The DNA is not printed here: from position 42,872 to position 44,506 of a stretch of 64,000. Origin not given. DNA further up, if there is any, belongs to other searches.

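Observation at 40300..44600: Higher-GC block around tRNA-Ser carrying crotonase, orphan FixC-FixX, a possible flavodoxin stub and 600 bp of ORF-free DNA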

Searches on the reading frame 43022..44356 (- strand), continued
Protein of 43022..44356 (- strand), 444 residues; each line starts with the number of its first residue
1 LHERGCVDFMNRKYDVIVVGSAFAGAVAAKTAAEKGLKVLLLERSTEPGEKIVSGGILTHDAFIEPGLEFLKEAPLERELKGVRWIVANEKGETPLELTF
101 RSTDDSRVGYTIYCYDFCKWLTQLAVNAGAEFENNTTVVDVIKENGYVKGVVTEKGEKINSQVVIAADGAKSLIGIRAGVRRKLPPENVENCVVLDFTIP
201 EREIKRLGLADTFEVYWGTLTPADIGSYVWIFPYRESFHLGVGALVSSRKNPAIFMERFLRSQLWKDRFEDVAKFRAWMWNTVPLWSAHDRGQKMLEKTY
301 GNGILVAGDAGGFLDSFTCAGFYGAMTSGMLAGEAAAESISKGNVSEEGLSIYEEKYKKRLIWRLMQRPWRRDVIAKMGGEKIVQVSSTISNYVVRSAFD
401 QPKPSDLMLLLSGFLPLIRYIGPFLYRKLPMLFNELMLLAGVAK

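Call 10: find_homologous_proteins(query=window:43022-44329:-)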
Query window:43022-44329:- (435 aa): 474 proteins with E <= 0.001 among 8000 candidates; the best 120 are listed.
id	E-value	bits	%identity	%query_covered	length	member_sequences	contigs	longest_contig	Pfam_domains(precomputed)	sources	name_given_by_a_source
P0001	1.1e-279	945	95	100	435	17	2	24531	PF01946.24,PF01266.31,PF00890.31,PF07992.21,PF03486.21,PF01134.29,PF01494.26,PF12831.14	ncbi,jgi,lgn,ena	-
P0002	2.3e-258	875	86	100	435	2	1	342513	PF01946.24,PF01266.31,PF00890.31,PF07992.21,PF03486.21,PF01494.26,PF12831.14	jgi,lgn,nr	nr:NAD(P)/FAD-dependent oxidoreductase [Candidatus Freyarchaeota archaeon]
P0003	1.1e-256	869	86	100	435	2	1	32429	PF01946.24,PF01266.31,PF00890.31,PF07992.21,PF03486.21,PF01134.29,PF01494.26,PF12831.14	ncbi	ncbi:MAG: NAD(P)/FAD-dependent oxidoreductase [Candidatus Lokiarchaeia archaeon]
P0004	2.7e-248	842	83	100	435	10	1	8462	PF01946.24,PF01266.31,PF00890.31,PF07992.21,PF03486.21,PF01494.26,PF12831.14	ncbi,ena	ncbi:MAG: NAD(P)/FAD-dependent oxidoreductase [Candidatus Freyrarchaeum guaymaensis]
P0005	5.1e-241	818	80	100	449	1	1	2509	PF01946.24,PF01266.31,PF13450.13,PF00890.31,PF07992.21,PF03486.21,PF05834.19,PF01134.29,PF01494.26,PF12831.14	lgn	-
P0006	8.0e-219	745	75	99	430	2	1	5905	PF01946.24,PF01266.31,PF00890.31,PF07992.21,PF03486.21,PF05834.19,PF01134.29,PF01494.26,PF12831.14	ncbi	-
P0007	3.6e-213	726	74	99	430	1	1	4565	PF01946.24,PF01266.31,PF13450.13,PF00890.31,PF07992.21,PF03486.21,PF04820.21,PF01494.26,PF12831.14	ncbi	-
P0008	4.6e-184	630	85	73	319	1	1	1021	-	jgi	jgi:flavin-dependent dehydrogenase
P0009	1.6e-78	282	43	84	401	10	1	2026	PF01266.31,PF00890.31,PF03486.21,PF01494.26,PF12831.14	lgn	-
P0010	2.1e-78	282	43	85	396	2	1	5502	PF01946.24,PF01266.31,PF00890.31,PF07992.21,PF03486.21,PF01494.26,PF12831.14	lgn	-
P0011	2.6e-75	272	40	86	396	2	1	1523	PF01266.31,PF01494.26,PF12831.14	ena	-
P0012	7.1e-75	270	39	87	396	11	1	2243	PF01946.24,PF01266.31,PF07992.21,PF01494.26,PF12831.14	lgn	-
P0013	6.5e-74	267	42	84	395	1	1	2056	PF01266.31,PF00890.31,PF07992.21,PF03486.21,PF01494.26,PF12831.14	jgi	-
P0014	8.0e-72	260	41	84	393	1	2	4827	PF01266.31,PF00890.31,PF07992.21,PF03486.21,PF05834.19,PF01494.26,PF12831.14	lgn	-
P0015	9.7e-71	257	38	85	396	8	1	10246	PF01266.31,PF01494.26,PF12831.14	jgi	jgi:flavin-dependent dehydrogenase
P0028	2.6e-40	157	32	83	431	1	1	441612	PF13450.13,PF26311.1,PF07992.21,PF03486.21,PF05834.19,PF01134.29,PF01494.26,PF12831.14,PF01946.24,PF01266.31,PF00890.31,PF13738.13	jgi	jgi:electron transfer flavoprotein-quinone oxidoreductase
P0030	3.5e-39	153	31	83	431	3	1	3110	PF01946.24,PF01266.31,PF13450.13,PF00890.31,PF26311.1,PF07992.21,PF03486.21,PF05834.19,PF01134.29,PF01494.26,PF12831.14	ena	-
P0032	3.3e-37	146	30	83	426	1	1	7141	PF01946.24,PF01266.31,PF13450.13,PF00890.31,PF26311.1,PF07992.21,PF13738.13,PF03486.21,PF01134.29,PF01494.26,PF12831.14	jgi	jgi:electron transfer flavoprotein-quinone oxidoreductase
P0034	1.6e-36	144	30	83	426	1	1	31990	PF13450.13,PF26311.1,PF07992.21,PF03486.21,PF01134.29,PF01494.26,PF12831.14,PF01946.24,PF01266.31,PF00890.31,PF13738.13,PF04820.21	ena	-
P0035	4.3e-36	143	32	83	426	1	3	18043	PF13450.13,PF26311.1,PF07992.21,PF03486.21,PF01134.29,PF01494.26,PF12831.14,PF01946.24,PF01266.31,PF00890.31,PF13738.13,PF04820.21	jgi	jgi:electron transfer flavoprotein-quinone oxidoreductase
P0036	5.1e-36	142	30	83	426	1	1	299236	PF13450.13,PF26311.1,PF07992.21,PF03486.21,PF01134.29,PF01494.26,PF12831.14,PF01946.24,PF01266.31,PF00890.31,PF13738.13,PF04820.21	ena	-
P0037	7.1e-36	142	34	82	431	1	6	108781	PF13450.13,PF26311.1,PF07992.21,PF03486.21,PF21162.4,PF01134.29,PF01494.26,PF12831.14,PF01946.24,PF01266.31,PF00890.31,PF13738.13,PF04820.21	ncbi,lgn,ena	-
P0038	1.1e-35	141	34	83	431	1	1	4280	PF13450.13,PF26311.1,PF07992.21,PF03486.21,PF21162.4,PF01134.29,PF01494.26,PF12831.14,PF01946.24,PF01266.31,PF00890.31,PF13738.13,PF04820.21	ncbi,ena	-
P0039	1.2e-35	141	33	82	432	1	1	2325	PF13450.13,PF26311.1,PF07992.21,PF03486.21,PF21162.4,PF05834.19,PF01134.29,PF01494.26,PF12831.14,PF01946.24,PF01266.31,PF00890.31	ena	-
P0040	3.3e-35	140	34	82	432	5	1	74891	PF01946.24,PF01266.31,PF13450.13,PF00890.31,PF26311.1,PF07992.21,PF03486.21,PF01134.29,PF01494.26,PF12831.14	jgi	jgi:electron transfer flavoprotein-quinone oxidoreductase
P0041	5.8e-35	139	34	82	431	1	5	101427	PF13450.13,PF26311.1,PF07992.21,PF03486.21,PF21162.4,PF01134.29,PF01494.26,PF12831.14,PF01946.24,PF01266.31,PF00890.31,PF13738.13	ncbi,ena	-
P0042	6.2e-35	139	34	82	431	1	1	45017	PF13450.13,PF26311.1,PF07992.21,PF03486.21,PF21162.4,PF01134.29,PF01494.26,PF12831.14,PF01946.24,PF01266.31,PF00890.31,PF13738.13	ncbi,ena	-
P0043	8.3e-35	138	33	82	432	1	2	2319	PF13450.13,PF26311.1,PF07992.21,PF03486.21,PF21162.4,PF01134.29,PF01494.26,PF12831.14,PF01946.24,PF01266.31,PF00890.31,PF04820.21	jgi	jgi:electron transfer flavoprotein-quinone oxidoreductase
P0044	1.1e-34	138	33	81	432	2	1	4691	PF13450.13,PF26311.1,PF07992.21,PF03486.21,PF01134.29,PF01494.26,PF12831.14,PF01946.24,PF01266.31,PF00890.31,PF13738.13,PF04820.21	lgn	-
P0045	1.2e-34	138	33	81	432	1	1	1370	PF01946.24,PF01266.31,PF13450.13,PF00890.31,PF26311.1,PF07992.21,PF03486.21,PF04820.21,PF01134.29,PF01494.26,PF12831.14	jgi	jgi:electron transfer flavoprotein-quinone oxidoreductase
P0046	2.5e-34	137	34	82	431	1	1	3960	PF13450.13,PF26311.1,PF07992.21,PF03486.21,PF21162.4,PF05834.19,PF01134.29,PF01494.26,PF12831.14,PF01946.24,PF01266.31,PF00890.31,PF13738.13,PF04820.21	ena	-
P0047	2.7e-34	137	30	84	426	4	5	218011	PF13450.13,PF26311.1,PF07992.21,PF03486.21,PF05834.19,PF01134.29,PF01494.26,PF12831.14,PF01946.24,PF01266.31,PF00890.31,PF13738.13,PF04820.21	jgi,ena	jgi:electron transfer flavoprotein-quinone oxidoreductase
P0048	4.0e-34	136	33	82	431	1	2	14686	PF13450.13,PF26311.1,PF07992.21,PF03486.21,PF21162.4,PF05834.19,PF01134.29,PF01494.26,PF12831.14,PF01946.24,PF01266.31,PF00890.31,PF04820.21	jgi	jgi:electron transfer flavoprotein-quinone oxidoreductase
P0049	5.2e-34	136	32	82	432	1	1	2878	PF13450.13,PF26311.1,PF07992.21,PF03486.21,PF21162.4,PF05834.19,PF01134.29,PF01494.26,PF12831.14,PF01946.24,PF01266.31,PF00890.31,PF04820.21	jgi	jgi:electron transfer flavoprotein-quinone oxidoreductase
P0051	1.0e-33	135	33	82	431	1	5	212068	PF13450.13,PF26311.1,PF07992.21,PF03486.21,PF21162.4,PF01134.29,PF01494.26,PF12831.14,PF01946.24,PF01266.31,PF00890.31,PF13738.13,PF04820.21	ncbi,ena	-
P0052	1.3e-33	135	32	87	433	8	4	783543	PF01946.24,PF01266.31,PF13450.13,PF00890.31,PF26311.1,PF07992.21,PF03486.21,PF01134.29,PF01494.26,PF12831.14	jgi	jgi:electron transfer flavoprotein-quinone oxidoreductase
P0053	1.3e-33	135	33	82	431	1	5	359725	PF13450.13,PF26311.1,PF07992.21,PF03486.21,PF21162.4,PF01134.29,PF01494.26,PF12831.14,PF01946.24,PF01266.31,PF00890.31,PF13738.13,PF04820.21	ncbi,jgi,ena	jgi:electron transfer flavoprotein-quinone oxidoreductase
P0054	1.6e-33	134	32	81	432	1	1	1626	PF01946.24,PF01266.31,PF13450.13,PF00890.31,PF26311.1,PF07992.21,PF03486.21,PF01134.29,PF01494.26,PF12831.14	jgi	jgi:electron transfer flavoprotein-quinone oxidoreductase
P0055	1.7e-33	134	32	82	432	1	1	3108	PF13450.13,PF26311.1,PF07992.21,PF03486.21,PF21162.4,PF05834.19,PF01134.29,PF01494.26,PF12831.14,PF01946.24,PF01266.31,PF00890.31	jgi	jgi:electron transfer flavoprotein-quinone oxidoreductase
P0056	1.9e-33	134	31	81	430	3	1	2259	PF13450.13,PF26311.1,PF07992.21,PF00070.34,PF03486.21,PF01134.29,PF01494.26,PF12831.14,PF01946.24,PF01266.31,PF00890.31,PF13738.13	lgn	-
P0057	4.1e-33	133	30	80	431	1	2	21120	PF01946.24,PF01266.31,PF13450.13,PF00890.31,PF26311.1,PF07992.21,PF13738.13,PF03486.21,PF01134.29,PF01494.26,PF12831.14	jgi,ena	-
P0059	6.8e-33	132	30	81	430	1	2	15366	PF13450.13,PF26311.1,PF07992.21,PF00070.34,PF03486.21,PF01134.29,PF01494.26,PF12831.14,PF01946.24,PF01266.31,PF00890.31,PF13738.13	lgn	-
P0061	1.2e-32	131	30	83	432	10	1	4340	PF13450.13,PF26311.1,PF07992.21,PF03486.21,PF05834.19,PF01134.29,PF01494.26,PF12831.14,PF01946.24,PF01266.31,PF00890.31,PF13738.13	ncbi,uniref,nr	ncbi:electron transfer flavoprotein-quinone oxidoreductase [Candidatus Hakubella thermalkaliphila]|u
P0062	1.2e-32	131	31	83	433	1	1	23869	PF01946.24,PF01266.31,PF13450.13,PF00890.31,PF26311.1,PF07992.21,PF03486.21,PF01134.29,PF01494.26,PF12831.14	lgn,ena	-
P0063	1.6e-32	131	33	82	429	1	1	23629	PF01946.24,PF01266.31,PF01593.31,PF13450.13,PF00890.31,PF26311.1,PF03486.21,PF05834.19,PF01134.29,PF12831.14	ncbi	-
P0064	1.6e-32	131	32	83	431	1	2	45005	PF13450.13,PF26311.1,PF07992.21,PF00070.34,PF03486.21,PF05834.19,PF01134.29,PF01494.26,PF12831.14,PF01946.24,PF01266.31,PF00890.31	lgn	-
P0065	2.3e-32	130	32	82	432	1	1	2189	PF13450.13,PF26311.1,PF07992.21,PF03486.21,PF21162.4,PF05834.19,PF01134.29,PF01494.26,PF12831.14,PF01946.24,PF01266.31,PF00890.31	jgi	jgi:electron transfer flavoprotein-quinone oxidoreductase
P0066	2.4e-32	130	31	88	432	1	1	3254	PF01946.24,PF01266.31,PF13450.13,PF00890.31,PF26311.1,PF07992.21,PF03486.21,PF21162.4,PF01134.29,PF01494.26,PF12831.14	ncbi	-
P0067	3.6e-32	130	33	83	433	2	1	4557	PF13450.13,PF26311.1,PF07992.21,PF03486.21,PF21162.4,PF01134.29,PF01494.26,PF12831.14,PF01946.24,PF01266.31,PF00890.31,PF04820.21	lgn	-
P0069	7.3e-32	129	31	79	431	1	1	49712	PF01946.24,PF01266.31,PF13450.13,PF00890.31,PF26311.1,PF07992.21,PF13738.13,PF03486.21,PF01134.29,PF01494.26,PF12831.14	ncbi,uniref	ncbi:FAD-dependent oxidoreductase [Brevibacillus sp. H7]|uniref:FAD-dependent oxidoreductase n=1 Tax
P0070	8.0e-32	129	31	79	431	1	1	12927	PF01946.24,PF01266.31,PF13450.13,PF00890.31,PF26311.1,PF07992.21,PF13738.13,PF03486.21,PF01134.29,PF01494.26,PF12831.14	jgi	jgi:electron transfer flavoprotein-quinone oxidoreductase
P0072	1.6e-31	128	32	82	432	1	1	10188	PF01946.24,PF01266.31,PF13450.13,PF00890.31,PF26311.1,PF07992.21,PF03486.21,PF21162.4,PF01134.29,PF01494.26,PF12831.14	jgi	jgi:electron transfer flavoprotein-quinone oxidoreductase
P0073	1.7e-31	128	31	83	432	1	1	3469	PF13450.13,PF26311.1,PF07992.21,PF03486.21,PF05834.19,PF01134.29,PF01494.26,PF12831.14,PF01946.24,PF01266.31,PF00890.31,PF04820.21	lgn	-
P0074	1.7e-31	127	33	82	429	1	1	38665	PF13450.13,PF26311.1,PF07992.21,PF03486.21,PF05834.19,PF01134.29,PF01494.26,PF12831.14,PF01946.24,PF01266.31,PF01593.31,PF00890.31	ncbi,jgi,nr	ncbi:MAG: Electron transfer flavoprotein-ubiquinone oxidoreductase [Syntrophorhabdaceae bacterium Pt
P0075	2.2e-31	127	32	82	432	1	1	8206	PF13450.13,PF26311.1,PF07992.21,PF03486.21,PF21162.4,PF05834.19,PF01134.29,PF01494.26,PF12831.14,PF01946.24,PF01266.31,PF00890.31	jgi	jgi:electron transfer flavoprotein-quinone oxidoreductase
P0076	2.4e-31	127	33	81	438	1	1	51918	PF01946.24,PF01266.31,PF13450.13,PF00890.31,PF26311.1,PF07992.21,PF03486.21,PF21162.4,PF01134.29,PF01494.26,PF12831.14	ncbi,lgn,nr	ncbi:MAG: FAD-dependent oxidoreductase [Dehalococcoidales bacterium]|nr:FAD-dependent oxidoreductase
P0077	2.8e-31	127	35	82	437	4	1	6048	PF01946.24,PF01266.31,PF13450.13,PF00890.31,PF07992.21,PF03486.21,PF21162.4,PF01134.29,PF01494.26,PF12831.14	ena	-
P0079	5.7e-31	126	32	83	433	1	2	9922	PF13450.13,PF26311.1,PF07992.21,PF03486.21,PF21162.4,PF05834.19,PF01134.29,PF01494.26,PF12831.14,PF01946.24,PF01266.31,PF00890.31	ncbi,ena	-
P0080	5.8e-31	126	31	81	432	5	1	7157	PF13450.13,PF26311.1,PF07992.21,PF03486.21,PF01134.29,PF01494.26,PF12831.14,PF01946.24,PF01266.31,PF00890.31,PF13738.13,PF04820.21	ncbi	-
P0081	1.1e-30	125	33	81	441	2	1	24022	PF13450.13,PF26311.1,PF07992.21,PF03486.21,PF21162.4,PF05834.19,PF01134.29,PF01494.26,PF12831.14,PF01946.24,PF01266.31,PF00890.31,PF04820.21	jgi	jgi:electron transfer flavoprotein-quinone oxidoreductase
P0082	1.9e-30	124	30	80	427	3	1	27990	PF13450.13,PF07992.21,PF03486.21,PF21162.4,PF05834.19,PF01134.29,PF01494.26,PF12831.14,PF01946.24,PF01266.31,PF00890.31,PF04820.21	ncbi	-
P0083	3.4e-30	123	32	81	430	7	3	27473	PF13450.13,PF26311.1,PF07992.21,PF03486.21,PF05834.19,PF01134.29,PF01494.26,PF12831.14,PF01946.24,PF01266.31,PF00890.31,PF13738.13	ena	-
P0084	3.5e-30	123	31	81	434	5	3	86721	PF13450.13,PF26311.1,PF07992.21,PF00070.34,PF03486.21,PF05834.19,PF01134.29,PF01494.26,PF12831.14,PF01946.24,PF01266.31,PF00890.31,PF13738.13,PF04820.21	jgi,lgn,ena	-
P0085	3.6e-30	123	30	77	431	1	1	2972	PF13450.13,PF26311.1,PF00070.34,PF03486.21,PF21162.4,PF05834.19,PF01134.29,PF01494.26,PF12831.14,PF01946.24,PF01266.31,PF01593.31,PF00890.31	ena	-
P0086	3.7e-30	123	31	86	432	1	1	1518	PF01946.24,PF01266.31,PF13450.13,PF00890.31,PF26311.1,PF07992.21,PF03486.21,PF01134.29,PF01494.26,PF12831.14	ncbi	-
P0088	4.3e-30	123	32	82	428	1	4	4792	PF13450.13,PF07992.21,PF03486.21,PF21162.4,PF05834.19,PF01134.29,PF01494.26,PF12831.14,PF01946.24,PF01266.31,PF00890.31,PF00996.25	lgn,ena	-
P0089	5.0e-30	123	31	81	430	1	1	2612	PF13450.13,PF26311.1,PF07992.21,PF00070.34,PF03486.21,PF01134.29,PF01494.26,PF12831.14,PF01946.24,PF01266.31,PF00890.31,PF13738.13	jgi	-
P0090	5.0e-30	123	32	79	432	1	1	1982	PF13450.13,PF07992.21,PF03486.21,PF21162.4,PF05834.19,PF01134.29,PF01494.26,PF12831.14,PF01946.24,PF01266.31,PF00890.31,PF04820.21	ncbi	-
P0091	5.0e-30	123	31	82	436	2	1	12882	PF01946.24,PF01266.31,PF13450.13,PF00890.31,PF26311.1,PF07992.21,PF03486.21,PF01134.29,PF01494.26,PF12831.14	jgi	jgi:electron transfer flavoprotein-quinone oxidoreductase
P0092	5.2e-30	123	30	82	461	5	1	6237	PF01946.24,PF01266.31,PF13450.13,PF00890.31,PF26311.1,PF07992.21,PF03486.21,PF01134.29,PF01494.26,PF12831.14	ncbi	-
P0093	5.2e-30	123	31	81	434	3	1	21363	PF13450.13,PF26311.1,PF07992.21,PF00070.34,PF03486.21,PF05834.19,PF01134.29,PF01494.26,PF12831.14,PF01946.24,PF01266.31,PF00890.31,PF04820.21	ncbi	-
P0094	6.1e-30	122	32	82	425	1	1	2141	PF13450.13,PF26311.1,PF07992.21,PF03486.21,PF21162.4,PF05834.19,PF01134.29,PF01494.26,PF12831.14,PF01946.24,PF01266.31,PF00890.31,PF04820.21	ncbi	-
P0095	7.1e-30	122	32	82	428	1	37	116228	PF13450.13,PF26311.1,PF07992.21,PF03486.21,PF21162.4,PF05834.19,PF01134.29,PF01494.26,PF12831.14,PF01946.24,PF01266.31,PF00890.31,PF04820.21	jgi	jgi:electron transfer flavoprotein-quinone oxidoreductase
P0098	9.8e-30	122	31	81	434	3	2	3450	PF13450.13,PF26311.1,PF07992.21,PF00070.34,PF03486.21,PF05834.19,PF01134.29,PF01494.26,PF12831.14,PF01946.24,PF01266.31,PF00890.31,PF04820.21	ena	-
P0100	1.4e-29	121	31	82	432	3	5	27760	PF13450.13,PF26311.1,PF07992.21,PF03486.21,PF21162.4,PF05834.19,PF01134.29,PF01494.26,PF12831.14,PF01946.24,PF01266.31,PF00890.31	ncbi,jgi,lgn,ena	ncbi:MAG: FAD-dependent oxidoreductase [Dehalococcoidales bacterium]|jgi:electron transfer flavoprot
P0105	2.1e-29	121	33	82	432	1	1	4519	PF01946.24,PF01266.31,PF13450.13,PF00890.31,PF26311.1,PF07992.21,PF03486.21,PF21162.4,PF01134.29,PF01494.26,PF12831.14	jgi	jgi:electron transfer flavoprotein-quinone oxidoreductase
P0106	2.1e-29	121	31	69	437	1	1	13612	PF01946.24,PF01266.31,PF13450.13,PF00890.31,PF26311.1,PF07992.21,PF00070.34,PF03486.21,PF21162.4,PF01494.26,PF12831.14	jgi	jgi:electron transfer flavoprotein-quinone oxidoreductase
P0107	2.2e-29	121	32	80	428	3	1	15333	PF13450.13,PF26311.1,PF07992.21,PF00070.34,PF03486.21,PF01134.29,PF01494.26,PF12831.14,PF01946.24,PF01266.31,PF00890.31,PF04820.21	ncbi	-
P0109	2.7e-29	120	29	79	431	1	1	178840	PF01946.24,PF01266.31,PF13450.13,PF00890.31,PF26311.1,PF07992.21,PF13738.13,PF03486.21,PF01134.29,PF01494.26,PF12831.14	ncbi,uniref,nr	ncbi:FAD-dependent oxidoreductase [Brevibacillus sp. SYP-B805]|uniref:FAD-dependent oxidoreductase n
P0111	3.6e-29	120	29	89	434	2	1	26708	PF13450.13,PF26311.1,PF07992.21,PF03486.21,PF21162.4,PF05834.19,PF01134.29,PF01494.26,PF12831.14,PF01946.24,PF01266.31,PF00890.31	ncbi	-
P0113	4.4e-29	120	33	80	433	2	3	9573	PF13450.13,PF26311.1,PF07992.21,PF03486.21,PF21162.4,PF01134.29,PF01494.26,PF12831.14,PF01946.24,PF01266.31,PF00890.31,PF04820.21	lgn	-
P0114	5.0e-29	119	32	81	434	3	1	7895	PF13450.13,PF26311.1,PF07992.21,PF00070.34,PF03486.21,PF05834.19,PF01494.26,PF12831.14,PF01946.24,PF01266.31,PF00890.31,PF13738.13,PF04820.21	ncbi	-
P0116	6.7e-29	119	32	83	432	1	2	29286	PF01266.31,PF13450.13,PF00890.31,PF26311.1,PF07992.21,PF03486.21,PF21162.4,PF01134.29,PF01494.26,PF12831.14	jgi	jgi:electron transfer flavoprotein-quinone oxidoreductase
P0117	6.8e-29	119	32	80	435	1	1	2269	PF01946.24,PF01266.31,PF00890.31,PF07992.21,PF03486.21,PF21162.4,PF05834.19,PF01134.29,PF01494.26,PF12831.14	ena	-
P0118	7.0e-29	119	31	79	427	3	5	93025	PF01946.24,PF01266.31,PF13450.13,PF00890.31,PF07992.21,PF03486.21,PF21162.4,PF05834.19,PF01134.29,PF01494.26,PF12831.14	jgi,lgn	-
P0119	7.1e-29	119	32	81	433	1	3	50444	PF13450.13,PF26311.1,PF07992.21,PF03486.21,PF21162.4,PF05834.19,PF01134.29,PF01494.26,PF12831.14,PF01946.24,PF01266.31,PF00890.31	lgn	-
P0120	8.5e-29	119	32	82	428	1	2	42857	PF13450.13,PF26311.1,PF07992.21,PF03486.21,PF21162.4,PF05834.19,PF01134.29,PF01494.26,PF12831.14,PF01946.24,PF01266.31,PF00890.31,PF04820.21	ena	-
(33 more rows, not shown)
